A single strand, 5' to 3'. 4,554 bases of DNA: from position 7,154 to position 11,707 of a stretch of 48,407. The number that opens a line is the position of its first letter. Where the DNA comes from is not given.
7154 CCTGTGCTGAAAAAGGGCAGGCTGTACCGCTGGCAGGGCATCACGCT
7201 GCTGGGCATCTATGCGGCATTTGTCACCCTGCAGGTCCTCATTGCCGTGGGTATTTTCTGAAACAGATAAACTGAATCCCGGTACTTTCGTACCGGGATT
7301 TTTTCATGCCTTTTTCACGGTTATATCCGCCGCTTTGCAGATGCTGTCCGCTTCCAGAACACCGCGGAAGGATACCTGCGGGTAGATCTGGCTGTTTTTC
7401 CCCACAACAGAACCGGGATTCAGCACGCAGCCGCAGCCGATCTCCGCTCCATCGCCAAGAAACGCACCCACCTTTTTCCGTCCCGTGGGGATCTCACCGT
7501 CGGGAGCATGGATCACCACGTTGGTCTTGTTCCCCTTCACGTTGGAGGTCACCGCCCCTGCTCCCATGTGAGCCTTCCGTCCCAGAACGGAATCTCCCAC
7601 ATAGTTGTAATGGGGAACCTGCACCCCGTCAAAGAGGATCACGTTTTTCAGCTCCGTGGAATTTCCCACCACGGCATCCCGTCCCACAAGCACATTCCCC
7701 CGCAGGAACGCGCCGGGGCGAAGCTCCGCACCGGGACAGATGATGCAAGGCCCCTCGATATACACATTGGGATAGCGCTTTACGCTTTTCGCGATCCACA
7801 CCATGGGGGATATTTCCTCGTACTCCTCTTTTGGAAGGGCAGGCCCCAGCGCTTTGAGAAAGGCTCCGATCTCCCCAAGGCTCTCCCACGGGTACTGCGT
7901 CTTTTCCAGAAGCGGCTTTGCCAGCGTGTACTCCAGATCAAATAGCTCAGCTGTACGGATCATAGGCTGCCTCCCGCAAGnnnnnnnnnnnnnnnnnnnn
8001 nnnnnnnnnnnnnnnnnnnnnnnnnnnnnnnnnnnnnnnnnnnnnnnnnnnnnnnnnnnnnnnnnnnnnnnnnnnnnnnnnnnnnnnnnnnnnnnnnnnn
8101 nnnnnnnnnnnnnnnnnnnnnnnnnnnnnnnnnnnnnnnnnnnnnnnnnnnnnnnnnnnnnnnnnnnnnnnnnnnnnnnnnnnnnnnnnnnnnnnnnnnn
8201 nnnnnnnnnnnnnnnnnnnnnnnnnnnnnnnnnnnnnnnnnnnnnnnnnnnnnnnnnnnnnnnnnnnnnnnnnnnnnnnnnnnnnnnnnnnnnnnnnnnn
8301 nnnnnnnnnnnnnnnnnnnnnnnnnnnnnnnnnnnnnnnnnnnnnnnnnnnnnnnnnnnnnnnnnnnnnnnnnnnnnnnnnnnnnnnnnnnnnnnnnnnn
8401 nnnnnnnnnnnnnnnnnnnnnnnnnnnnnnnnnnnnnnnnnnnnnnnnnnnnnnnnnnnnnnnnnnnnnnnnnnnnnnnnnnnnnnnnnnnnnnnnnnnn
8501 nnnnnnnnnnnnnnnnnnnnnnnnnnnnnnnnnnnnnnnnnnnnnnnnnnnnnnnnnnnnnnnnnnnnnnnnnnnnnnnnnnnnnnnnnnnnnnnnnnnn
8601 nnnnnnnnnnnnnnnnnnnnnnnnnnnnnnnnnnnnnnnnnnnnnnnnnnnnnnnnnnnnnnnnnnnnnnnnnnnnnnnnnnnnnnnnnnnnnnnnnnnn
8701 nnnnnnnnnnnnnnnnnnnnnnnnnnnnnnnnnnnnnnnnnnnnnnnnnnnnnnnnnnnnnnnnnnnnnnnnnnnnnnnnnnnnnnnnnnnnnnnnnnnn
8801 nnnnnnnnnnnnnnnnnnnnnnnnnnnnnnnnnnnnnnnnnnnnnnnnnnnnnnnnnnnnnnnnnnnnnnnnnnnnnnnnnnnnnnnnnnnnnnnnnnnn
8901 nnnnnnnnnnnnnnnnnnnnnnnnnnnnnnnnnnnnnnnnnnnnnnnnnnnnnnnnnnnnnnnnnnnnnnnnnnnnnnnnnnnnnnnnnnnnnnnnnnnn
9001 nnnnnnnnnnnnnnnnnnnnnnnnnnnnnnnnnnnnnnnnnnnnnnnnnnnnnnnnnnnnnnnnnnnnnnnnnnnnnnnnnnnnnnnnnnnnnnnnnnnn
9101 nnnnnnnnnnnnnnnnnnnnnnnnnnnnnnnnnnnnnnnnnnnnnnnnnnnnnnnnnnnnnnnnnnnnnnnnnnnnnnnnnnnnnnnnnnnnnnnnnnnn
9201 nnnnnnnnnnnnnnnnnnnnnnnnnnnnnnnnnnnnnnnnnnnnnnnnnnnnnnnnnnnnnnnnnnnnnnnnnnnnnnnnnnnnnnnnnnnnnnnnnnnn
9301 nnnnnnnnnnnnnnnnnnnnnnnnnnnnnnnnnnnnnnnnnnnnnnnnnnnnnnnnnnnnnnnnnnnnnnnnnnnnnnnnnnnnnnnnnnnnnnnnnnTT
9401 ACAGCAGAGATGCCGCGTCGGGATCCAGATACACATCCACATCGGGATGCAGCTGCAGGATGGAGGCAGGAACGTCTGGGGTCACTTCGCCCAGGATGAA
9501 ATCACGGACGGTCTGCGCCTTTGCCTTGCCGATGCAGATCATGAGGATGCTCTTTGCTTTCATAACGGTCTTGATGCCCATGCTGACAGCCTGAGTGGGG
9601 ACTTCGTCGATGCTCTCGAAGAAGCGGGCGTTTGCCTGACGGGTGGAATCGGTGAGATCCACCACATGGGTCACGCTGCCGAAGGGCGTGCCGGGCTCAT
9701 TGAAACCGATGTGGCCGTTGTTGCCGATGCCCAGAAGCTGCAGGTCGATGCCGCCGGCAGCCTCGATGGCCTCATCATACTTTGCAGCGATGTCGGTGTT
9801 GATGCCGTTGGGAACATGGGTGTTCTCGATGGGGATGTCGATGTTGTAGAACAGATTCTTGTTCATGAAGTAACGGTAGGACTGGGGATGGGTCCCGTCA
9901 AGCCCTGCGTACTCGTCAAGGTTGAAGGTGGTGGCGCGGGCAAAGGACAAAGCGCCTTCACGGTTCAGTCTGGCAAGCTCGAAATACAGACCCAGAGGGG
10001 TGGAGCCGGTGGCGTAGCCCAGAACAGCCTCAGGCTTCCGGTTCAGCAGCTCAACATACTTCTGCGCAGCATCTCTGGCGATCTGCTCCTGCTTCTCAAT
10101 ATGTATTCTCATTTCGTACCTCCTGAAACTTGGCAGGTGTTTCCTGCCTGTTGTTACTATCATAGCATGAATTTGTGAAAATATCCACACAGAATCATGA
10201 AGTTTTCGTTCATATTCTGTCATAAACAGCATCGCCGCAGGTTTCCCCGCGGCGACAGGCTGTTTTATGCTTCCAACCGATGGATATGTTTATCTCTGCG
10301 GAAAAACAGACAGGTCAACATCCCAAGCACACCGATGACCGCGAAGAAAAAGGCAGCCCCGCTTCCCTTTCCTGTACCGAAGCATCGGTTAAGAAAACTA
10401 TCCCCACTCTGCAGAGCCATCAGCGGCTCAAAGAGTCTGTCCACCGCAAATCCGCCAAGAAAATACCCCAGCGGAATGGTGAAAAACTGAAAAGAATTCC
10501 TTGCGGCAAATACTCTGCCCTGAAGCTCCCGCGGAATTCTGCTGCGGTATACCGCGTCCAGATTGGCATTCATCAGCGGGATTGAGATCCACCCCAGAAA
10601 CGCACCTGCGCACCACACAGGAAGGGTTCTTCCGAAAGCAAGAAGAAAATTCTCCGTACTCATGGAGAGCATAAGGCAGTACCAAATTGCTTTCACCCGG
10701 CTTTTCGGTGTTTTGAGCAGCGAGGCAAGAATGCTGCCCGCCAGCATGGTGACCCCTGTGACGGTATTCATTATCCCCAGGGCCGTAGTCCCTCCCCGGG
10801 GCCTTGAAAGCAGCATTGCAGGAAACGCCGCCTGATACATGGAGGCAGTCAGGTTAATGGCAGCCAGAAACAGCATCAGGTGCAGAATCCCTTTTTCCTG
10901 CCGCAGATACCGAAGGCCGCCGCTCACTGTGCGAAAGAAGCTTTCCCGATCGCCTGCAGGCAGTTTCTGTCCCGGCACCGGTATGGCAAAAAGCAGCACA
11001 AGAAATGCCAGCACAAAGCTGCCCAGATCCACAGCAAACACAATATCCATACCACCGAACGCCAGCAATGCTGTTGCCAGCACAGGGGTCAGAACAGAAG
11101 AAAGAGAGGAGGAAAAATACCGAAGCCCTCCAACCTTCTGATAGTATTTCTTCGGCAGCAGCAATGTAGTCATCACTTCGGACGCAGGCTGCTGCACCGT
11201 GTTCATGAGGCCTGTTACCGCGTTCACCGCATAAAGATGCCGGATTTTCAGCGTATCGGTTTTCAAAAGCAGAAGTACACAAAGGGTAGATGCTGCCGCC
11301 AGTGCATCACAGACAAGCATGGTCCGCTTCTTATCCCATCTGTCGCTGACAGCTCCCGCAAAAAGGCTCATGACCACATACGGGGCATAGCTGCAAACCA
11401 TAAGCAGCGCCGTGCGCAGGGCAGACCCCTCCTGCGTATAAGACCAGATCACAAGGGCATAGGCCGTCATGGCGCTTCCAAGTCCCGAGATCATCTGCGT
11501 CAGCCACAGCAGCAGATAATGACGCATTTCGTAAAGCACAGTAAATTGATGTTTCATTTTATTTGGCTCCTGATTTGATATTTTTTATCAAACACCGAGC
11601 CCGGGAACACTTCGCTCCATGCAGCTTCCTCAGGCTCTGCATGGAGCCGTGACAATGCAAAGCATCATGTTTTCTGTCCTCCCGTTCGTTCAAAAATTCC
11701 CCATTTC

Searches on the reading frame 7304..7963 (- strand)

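Call 92: search_protein_families(library=pfam, proteins=[window:7304-7963:-], max_evalue=0.00001)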
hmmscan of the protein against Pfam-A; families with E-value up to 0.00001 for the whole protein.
window:7304-7963:- (219 aa): 2 families
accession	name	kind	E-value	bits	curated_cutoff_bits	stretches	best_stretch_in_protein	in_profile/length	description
PF00132.30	Hexapep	-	7.5e-15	54.3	27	0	167-198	2-33/36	Bacterial transferase hexapeptide (six repeats)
PF25084.1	LbH_EIF2B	-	3.2e-09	37.2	54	0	55-140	4-88/105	EIF2B subunit epsilon LbH domain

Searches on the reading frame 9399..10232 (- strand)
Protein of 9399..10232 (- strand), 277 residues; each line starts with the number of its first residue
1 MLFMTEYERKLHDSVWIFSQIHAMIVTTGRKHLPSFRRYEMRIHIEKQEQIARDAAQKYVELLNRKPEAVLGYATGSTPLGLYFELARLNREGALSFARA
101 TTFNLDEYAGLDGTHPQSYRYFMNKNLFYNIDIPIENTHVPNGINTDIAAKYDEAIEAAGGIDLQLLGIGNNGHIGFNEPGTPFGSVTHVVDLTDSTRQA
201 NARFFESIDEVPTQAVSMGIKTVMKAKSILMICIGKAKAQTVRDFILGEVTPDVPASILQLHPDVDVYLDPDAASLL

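Call 92: search_protein_families(library=pfam, proteins=[window:9399-10232:-], max_evalue=0.00001)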
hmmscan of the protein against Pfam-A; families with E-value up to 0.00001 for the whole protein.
window:9399-10232:- (277 aa): 1 family
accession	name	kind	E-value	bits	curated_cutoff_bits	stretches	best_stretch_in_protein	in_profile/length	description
PF01182.26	Glucosamine_iso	-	4.6e-17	63.1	27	1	49-260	8-217/225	Glucosamine-6-phosphate isomerases/6-phosphogluconolactonase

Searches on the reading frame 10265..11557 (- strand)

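Call 92: search_protein_families(library=pfam, proteins=[window:10265-11557:-], max_evalue=0.00001)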
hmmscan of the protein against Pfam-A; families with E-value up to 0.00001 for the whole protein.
window:10265-11557:- (430 aa): 2 families
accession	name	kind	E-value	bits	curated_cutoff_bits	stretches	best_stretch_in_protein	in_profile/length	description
PF07690.21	MFS_1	-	5.4e-30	104.9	33.4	1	17-364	1-346/347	Major Facilitator Superfamily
PF05977.19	MFS_3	-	4.9e-22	78.5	27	1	14-291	12-287/524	Transmembrane secretion effector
